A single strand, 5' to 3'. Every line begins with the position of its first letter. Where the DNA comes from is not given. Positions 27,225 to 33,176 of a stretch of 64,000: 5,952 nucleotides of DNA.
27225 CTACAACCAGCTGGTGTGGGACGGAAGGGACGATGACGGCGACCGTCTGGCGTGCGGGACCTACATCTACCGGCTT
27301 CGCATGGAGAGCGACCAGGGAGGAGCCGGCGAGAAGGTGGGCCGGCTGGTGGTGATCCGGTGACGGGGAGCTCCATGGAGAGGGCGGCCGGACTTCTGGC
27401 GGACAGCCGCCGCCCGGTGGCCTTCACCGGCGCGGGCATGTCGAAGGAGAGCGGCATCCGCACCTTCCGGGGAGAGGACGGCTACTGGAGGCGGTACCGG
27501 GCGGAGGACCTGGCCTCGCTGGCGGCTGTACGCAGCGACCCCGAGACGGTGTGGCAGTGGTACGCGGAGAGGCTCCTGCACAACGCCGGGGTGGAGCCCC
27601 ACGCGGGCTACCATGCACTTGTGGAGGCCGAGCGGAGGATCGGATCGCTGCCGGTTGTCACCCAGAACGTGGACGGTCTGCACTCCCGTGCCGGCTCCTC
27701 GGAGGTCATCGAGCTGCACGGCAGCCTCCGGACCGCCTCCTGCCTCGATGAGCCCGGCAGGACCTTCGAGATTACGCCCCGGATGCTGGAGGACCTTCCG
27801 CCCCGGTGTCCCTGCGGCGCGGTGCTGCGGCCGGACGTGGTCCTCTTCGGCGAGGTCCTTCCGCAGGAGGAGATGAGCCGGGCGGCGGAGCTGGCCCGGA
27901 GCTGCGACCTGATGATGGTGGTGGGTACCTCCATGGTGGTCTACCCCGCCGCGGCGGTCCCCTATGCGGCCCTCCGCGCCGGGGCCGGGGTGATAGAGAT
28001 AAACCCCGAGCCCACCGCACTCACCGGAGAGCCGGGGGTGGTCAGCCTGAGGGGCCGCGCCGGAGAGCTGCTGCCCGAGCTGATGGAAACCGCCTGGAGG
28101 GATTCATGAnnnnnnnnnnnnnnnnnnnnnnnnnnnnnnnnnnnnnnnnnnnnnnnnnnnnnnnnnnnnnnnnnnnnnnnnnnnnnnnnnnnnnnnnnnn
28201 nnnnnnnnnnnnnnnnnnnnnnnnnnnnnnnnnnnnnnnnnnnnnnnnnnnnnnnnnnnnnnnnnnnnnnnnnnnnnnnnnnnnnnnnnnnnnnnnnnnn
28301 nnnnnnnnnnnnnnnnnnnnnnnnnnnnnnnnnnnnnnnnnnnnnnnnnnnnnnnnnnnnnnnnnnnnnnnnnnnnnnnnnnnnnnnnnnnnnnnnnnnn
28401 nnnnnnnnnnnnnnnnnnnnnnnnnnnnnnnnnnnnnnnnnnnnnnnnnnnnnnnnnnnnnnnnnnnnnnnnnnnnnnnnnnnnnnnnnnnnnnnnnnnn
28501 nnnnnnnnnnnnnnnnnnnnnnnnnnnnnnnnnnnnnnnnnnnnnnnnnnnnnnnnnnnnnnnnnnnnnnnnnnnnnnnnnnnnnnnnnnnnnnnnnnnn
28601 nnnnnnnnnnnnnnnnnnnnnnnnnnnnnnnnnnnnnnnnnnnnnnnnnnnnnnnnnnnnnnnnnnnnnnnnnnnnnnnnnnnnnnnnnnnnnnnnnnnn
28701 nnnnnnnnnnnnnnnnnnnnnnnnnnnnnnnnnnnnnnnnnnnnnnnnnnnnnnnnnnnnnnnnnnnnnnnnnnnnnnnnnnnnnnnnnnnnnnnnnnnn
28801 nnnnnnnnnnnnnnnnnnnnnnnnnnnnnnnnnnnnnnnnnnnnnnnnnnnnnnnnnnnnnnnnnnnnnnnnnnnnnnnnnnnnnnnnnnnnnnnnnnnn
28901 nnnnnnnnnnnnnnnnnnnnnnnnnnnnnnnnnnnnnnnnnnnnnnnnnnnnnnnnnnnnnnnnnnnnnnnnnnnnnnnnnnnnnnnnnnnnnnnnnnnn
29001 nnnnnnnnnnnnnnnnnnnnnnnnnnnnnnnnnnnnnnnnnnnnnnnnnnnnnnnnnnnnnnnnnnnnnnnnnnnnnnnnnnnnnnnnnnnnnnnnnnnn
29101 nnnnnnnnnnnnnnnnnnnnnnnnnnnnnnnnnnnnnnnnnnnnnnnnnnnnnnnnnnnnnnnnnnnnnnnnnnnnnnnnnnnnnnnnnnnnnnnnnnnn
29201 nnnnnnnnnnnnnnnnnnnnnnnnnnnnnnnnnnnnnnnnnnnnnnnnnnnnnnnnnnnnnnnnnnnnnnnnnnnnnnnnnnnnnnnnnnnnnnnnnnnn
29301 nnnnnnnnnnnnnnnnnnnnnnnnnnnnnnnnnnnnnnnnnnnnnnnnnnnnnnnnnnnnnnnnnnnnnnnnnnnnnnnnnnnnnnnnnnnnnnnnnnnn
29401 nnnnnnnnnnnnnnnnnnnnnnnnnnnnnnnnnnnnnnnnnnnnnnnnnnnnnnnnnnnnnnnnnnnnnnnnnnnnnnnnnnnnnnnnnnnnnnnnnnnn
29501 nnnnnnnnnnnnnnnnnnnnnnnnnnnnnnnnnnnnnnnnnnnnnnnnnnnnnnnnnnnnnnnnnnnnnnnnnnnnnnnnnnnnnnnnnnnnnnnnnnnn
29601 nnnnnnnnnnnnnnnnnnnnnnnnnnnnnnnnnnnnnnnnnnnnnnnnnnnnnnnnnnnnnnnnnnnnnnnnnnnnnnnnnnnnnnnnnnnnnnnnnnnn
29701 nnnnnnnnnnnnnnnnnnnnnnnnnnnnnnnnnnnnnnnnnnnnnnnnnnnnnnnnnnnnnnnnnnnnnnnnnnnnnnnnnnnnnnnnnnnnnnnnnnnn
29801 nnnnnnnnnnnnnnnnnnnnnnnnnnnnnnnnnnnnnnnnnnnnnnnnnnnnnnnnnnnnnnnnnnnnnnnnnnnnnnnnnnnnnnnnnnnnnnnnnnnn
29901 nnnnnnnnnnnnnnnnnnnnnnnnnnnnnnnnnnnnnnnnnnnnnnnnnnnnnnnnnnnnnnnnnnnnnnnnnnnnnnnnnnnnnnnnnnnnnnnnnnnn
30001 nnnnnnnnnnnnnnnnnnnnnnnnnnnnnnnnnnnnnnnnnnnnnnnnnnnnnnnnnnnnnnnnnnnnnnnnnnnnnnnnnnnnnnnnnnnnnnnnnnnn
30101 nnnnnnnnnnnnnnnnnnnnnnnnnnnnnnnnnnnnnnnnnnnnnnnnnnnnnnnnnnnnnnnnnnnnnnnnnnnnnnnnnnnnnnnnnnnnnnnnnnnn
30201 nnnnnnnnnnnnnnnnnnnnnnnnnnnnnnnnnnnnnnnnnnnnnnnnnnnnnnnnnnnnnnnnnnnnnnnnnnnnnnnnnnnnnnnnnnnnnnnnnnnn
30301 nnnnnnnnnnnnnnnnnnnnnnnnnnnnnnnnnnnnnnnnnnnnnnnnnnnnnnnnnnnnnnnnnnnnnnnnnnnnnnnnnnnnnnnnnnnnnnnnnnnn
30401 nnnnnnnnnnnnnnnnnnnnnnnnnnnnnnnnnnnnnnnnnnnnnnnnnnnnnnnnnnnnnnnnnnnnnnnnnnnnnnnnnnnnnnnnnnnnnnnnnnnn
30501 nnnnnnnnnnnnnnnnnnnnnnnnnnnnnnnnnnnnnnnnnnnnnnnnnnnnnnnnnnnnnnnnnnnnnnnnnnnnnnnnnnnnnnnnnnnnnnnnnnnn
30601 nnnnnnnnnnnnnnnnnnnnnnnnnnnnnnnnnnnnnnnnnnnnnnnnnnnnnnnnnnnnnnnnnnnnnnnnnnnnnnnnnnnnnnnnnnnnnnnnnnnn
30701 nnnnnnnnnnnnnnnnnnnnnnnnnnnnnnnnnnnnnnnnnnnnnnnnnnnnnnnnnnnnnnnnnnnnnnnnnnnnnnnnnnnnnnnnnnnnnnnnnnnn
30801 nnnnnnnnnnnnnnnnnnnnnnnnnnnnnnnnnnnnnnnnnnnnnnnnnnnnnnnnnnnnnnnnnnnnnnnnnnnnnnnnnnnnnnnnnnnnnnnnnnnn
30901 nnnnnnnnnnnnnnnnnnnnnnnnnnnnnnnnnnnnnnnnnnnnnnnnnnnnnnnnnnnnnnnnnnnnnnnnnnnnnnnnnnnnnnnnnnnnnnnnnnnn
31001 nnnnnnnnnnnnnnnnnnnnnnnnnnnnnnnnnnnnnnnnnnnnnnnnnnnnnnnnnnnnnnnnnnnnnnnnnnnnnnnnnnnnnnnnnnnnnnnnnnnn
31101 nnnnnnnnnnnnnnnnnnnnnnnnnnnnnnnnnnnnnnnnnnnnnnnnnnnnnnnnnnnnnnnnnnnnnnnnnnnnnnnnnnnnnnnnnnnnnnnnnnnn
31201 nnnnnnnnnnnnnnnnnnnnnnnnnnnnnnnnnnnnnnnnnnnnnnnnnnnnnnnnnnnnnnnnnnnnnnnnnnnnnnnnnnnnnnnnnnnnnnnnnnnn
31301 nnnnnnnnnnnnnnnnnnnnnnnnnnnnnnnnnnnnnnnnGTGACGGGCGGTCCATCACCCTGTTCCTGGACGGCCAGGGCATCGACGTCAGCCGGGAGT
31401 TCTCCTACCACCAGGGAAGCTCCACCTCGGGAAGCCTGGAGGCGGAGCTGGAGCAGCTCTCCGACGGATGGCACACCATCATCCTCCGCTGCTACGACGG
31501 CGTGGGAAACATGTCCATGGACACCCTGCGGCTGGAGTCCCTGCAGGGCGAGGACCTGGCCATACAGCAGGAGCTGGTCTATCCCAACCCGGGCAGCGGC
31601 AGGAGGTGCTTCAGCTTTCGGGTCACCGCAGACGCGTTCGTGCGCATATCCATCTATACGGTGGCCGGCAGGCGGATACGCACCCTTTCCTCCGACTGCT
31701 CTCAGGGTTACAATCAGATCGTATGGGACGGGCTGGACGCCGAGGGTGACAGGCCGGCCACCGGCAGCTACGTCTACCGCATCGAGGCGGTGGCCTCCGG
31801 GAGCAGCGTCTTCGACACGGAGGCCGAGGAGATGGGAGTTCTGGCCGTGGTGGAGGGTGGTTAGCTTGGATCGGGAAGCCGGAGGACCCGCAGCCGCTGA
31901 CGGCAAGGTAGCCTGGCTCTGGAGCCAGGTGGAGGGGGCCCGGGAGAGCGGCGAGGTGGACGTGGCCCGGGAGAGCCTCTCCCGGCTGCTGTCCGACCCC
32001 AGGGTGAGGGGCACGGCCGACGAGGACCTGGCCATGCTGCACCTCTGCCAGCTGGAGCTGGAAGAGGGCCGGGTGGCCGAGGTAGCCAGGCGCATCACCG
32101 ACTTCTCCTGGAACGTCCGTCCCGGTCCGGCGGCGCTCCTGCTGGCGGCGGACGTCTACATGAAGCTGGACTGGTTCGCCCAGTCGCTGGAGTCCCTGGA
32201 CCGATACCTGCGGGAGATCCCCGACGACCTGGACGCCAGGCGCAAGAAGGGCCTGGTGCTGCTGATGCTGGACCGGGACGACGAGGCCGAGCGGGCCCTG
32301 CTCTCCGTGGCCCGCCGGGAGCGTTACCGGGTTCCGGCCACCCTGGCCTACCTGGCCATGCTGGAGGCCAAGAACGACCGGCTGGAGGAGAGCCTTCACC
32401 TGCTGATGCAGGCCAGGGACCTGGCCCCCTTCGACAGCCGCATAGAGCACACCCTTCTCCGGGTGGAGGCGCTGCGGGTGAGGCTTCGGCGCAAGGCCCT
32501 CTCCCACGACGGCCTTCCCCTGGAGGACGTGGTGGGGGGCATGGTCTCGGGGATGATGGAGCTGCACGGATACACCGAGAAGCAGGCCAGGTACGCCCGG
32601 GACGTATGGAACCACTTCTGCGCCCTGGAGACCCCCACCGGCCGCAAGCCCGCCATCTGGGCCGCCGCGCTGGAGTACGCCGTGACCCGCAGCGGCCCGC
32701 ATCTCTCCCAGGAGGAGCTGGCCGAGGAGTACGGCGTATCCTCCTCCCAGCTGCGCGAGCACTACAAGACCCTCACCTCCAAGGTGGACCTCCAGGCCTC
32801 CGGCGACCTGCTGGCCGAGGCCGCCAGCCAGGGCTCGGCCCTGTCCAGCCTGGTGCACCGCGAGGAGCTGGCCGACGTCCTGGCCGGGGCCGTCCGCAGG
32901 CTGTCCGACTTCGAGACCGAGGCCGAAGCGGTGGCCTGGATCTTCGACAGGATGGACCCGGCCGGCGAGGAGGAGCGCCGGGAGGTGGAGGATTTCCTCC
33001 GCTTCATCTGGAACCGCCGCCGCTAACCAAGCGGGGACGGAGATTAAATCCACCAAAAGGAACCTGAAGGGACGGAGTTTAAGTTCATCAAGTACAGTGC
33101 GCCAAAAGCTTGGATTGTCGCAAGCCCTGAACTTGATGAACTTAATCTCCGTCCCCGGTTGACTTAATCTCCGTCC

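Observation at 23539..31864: Two giant tandem C25-like T9SS cargo/PorU-like peptidase paralogs with a sirtuin gene translationally coupled between them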

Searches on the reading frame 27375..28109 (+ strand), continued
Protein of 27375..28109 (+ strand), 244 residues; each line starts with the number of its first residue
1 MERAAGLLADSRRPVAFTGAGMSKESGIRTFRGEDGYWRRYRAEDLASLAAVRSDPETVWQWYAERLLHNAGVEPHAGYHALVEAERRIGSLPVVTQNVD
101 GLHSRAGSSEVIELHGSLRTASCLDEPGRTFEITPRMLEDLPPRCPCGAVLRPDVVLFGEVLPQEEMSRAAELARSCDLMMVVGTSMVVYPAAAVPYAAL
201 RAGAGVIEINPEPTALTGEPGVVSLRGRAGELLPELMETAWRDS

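Call 42: search_solved_structures(query=window:27375-28109:+, max_evalue=1e-20, show_alignments=3)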
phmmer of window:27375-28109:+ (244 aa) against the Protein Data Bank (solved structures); distinct sequences matched with E-value up to 1e-20: 37.
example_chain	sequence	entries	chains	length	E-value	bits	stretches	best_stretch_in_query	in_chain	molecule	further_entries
4twi_A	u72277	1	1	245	1.9e-60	207.5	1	6-238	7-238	NAD-dependent protein deacylase 1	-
1m2g_A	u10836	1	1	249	2e-60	207.4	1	6-238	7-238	Silent Information Regulator 2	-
1ici_A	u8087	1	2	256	2.2e-60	207.3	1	6-238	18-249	TRANSCRIPTIONAL REGULATORY PROTEIN, SIR2 FAMILY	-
1m2h_A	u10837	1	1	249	5.2e-60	206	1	6-238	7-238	Silent Information Regulator 2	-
1m2j_A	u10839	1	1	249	7.2e-60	205.6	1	6-238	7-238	Silent Information Regulator 2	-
1m2n_A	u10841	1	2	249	1.9e-59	204.2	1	6-238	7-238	Silent Information Regulator 2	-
1m2k_A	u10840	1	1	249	2.7e-59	203.7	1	6-238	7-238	Silent Information Regulator 2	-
1ma3_A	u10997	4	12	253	1.1e-58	201.6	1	2-240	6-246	Transcriptional regulatory protein, Sir2 family | NAD-dependent deacetylase 2 | NAD-dependent protein deacylase 2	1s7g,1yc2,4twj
7x3p_A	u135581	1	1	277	3.2e-41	144.5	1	9-124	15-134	NAD-dependent protein deacylase sirtuin-5, mitochondrial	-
9v0h_A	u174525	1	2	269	5.7e-41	143.7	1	9-124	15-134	NAD-dependent protein deacylase sirtuin-5, mitochondrial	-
4g1c_A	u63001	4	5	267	5.8e-41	143.7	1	9-124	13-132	NAD-dependent protein deacylase sirtuin-5, mitochondrial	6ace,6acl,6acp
6aco_A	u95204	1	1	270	5.8e-41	143.7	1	9-124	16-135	NAD-dependent protein deacylase sirtuin-5, mitochondrial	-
8gbl_A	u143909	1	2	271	5.8e-41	143.7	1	9-124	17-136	NAD-dependent protein deacylase sirtuin-5, mitochondrial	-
2b4y_A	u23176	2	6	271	5.9e-41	143.7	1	9-124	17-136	NAD-dependent deacetylase sirtuin-5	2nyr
6ljk_A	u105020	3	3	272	6e-41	143.6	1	9-124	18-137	NAD-dependent protein deacylase sirtuin-5, mitochondrial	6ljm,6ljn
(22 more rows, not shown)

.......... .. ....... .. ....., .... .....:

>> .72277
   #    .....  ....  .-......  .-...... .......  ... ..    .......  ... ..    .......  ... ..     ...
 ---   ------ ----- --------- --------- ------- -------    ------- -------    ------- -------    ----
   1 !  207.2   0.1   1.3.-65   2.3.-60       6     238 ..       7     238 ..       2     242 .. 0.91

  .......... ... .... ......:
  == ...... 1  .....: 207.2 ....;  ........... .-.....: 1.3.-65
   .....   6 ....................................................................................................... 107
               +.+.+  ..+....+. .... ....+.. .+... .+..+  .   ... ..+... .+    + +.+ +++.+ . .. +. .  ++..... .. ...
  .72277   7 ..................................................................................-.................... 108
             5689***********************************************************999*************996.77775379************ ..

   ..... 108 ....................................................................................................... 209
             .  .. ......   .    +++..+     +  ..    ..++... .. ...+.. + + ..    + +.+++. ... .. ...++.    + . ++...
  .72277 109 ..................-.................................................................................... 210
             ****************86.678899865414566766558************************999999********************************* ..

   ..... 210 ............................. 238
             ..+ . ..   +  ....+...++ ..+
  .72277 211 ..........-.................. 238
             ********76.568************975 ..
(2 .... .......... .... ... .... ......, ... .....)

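Call 52: find_related_loci(query=A2, collection=metagenome_contigs, flank=6000)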
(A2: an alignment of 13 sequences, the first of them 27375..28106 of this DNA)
Query A2 (244 aa) in metagenome_contigs; peptide patterns used: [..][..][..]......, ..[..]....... (x = any residue, [..] = any of these).
600 stretches matched a pattern (row limit reached: there are more); 599 encode a relative of the query (tblastn E <= 1e-3); the best 80 are kept; 80 distinct loci.
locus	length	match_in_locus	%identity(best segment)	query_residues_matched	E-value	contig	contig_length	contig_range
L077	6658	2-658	96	26-244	4e-138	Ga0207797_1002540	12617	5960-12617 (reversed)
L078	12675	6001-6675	50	8-236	2e-67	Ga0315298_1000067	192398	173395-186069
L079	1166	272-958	45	8-238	5e-71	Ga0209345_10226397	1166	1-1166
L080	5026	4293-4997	49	7-242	4e-65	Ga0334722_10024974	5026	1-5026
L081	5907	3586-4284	46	8-241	4e-65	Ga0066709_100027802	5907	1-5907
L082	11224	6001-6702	47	7-241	1e-64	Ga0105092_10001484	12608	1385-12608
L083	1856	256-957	48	7-241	7e-67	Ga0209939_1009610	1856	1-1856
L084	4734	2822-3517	48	7-239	2e-64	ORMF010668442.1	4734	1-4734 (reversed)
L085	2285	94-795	49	7-241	3e-65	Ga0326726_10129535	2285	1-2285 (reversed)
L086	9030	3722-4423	49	4-238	1e-63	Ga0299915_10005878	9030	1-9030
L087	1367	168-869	47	7-241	3e-67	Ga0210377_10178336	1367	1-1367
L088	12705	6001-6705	49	1-237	1e-63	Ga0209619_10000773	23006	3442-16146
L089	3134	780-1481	46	7-241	4e-63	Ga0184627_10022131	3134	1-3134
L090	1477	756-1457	48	7-241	2e-65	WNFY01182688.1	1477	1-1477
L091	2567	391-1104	46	2-239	3e-63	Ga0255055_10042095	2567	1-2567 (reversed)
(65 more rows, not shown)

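Call 60: search_protein_families(library=padloc, proteins=[window:27375-28109:+], max_evalue=0.001)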
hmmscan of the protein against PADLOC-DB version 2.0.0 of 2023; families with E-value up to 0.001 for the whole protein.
window:27375-28109:+ (244 aa): 0 families

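Call 86: find_encoding_contigs(protein=P0120, flank=6000, max_places=1)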
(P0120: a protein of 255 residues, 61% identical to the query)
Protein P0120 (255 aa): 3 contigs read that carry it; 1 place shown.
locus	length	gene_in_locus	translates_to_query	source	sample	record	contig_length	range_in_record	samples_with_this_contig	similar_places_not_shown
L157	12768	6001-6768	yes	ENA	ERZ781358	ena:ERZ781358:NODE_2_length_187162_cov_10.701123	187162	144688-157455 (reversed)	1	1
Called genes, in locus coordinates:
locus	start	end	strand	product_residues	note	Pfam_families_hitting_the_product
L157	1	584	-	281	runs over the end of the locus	-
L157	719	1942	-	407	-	PF12704:MacB_PCD, PF02687:FtsX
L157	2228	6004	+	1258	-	PF01364:Peptidase_C25, PF13860:FlgD_ig (faint)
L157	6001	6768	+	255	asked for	PF02146:SIR2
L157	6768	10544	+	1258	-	PF01364:Peptidase_C25, PF13860:FlgD_ig (faint)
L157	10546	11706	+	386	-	PF13428:TPR_14 (faint), PF07719:TPR_2 (faint), PF13432:TPR_16 (faint)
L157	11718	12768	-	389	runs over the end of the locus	-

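Call 87: find_encoding_contigs(protein=P0189, flank=6000, max_places=1)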
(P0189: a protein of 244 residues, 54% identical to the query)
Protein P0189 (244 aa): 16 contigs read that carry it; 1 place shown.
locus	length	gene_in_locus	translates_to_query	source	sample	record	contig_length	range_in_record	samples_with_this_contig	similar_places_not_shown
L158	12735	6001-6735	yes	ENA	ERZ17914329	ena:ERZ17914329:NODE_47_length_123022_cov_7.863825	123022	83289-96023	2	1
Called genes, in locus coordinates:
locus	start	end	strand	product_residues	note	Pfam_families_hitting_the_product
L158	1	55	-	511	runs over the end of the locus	PF13650:Asp_protease_2, PF13975:gag-asp_proteas (weak)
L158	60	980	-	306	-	-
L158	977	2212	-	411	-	PF12704:MacB_PCD, PF02687:FtsX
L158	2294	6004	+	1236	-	PF01364:Peptidase_C25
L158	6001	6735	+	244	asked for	PF02146:SIR2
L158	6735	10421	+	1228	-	PF01364:Peptidase_C25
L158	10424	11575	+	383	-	PF13432:TPR_16 (faint)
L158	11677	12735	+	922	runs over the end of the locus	PF01326:PPDK_N, PF00391:PEP-utilizers, PF02896:PEP-utilizers_C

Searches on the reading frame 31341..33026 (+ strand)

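Call 10: search_protein_families(library=pfam, proteins=[window:31341-33026:+], max_evalue=0.001)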
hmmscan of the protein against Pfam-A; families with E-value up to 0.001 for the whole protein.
window:31341-33026:+ (561 aa): 2 families
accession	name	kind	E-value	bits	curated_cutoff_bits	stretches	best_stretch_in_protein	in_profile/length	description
PF13432.12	TPR_16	-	9.5e-05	23.2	32.7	1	267-326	1-59/65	Tetratricopeptide repeat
PF07719.23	TPR_2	-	0.00036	20.9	27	0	264-296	2-34/34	Tetratricopeptide repeat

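Call 11: search_protein_families(library=ncbifam, proteins=[window:31341-33026:+], max_evalue=0.001)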
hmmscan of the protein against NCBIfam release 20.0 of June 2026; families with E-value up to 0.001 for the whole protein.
window:31341-33026:+ (561 aa): 1 family
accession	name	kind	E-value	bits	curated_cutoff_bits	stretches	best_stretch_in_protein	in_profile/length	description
TIGR02917.1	PEP_TPR_lipo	equivalog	5.6e-05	21.2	312.2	1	229-333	329-433/899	XrtA/PEP-CTERM system TPR-repeat protein PrsT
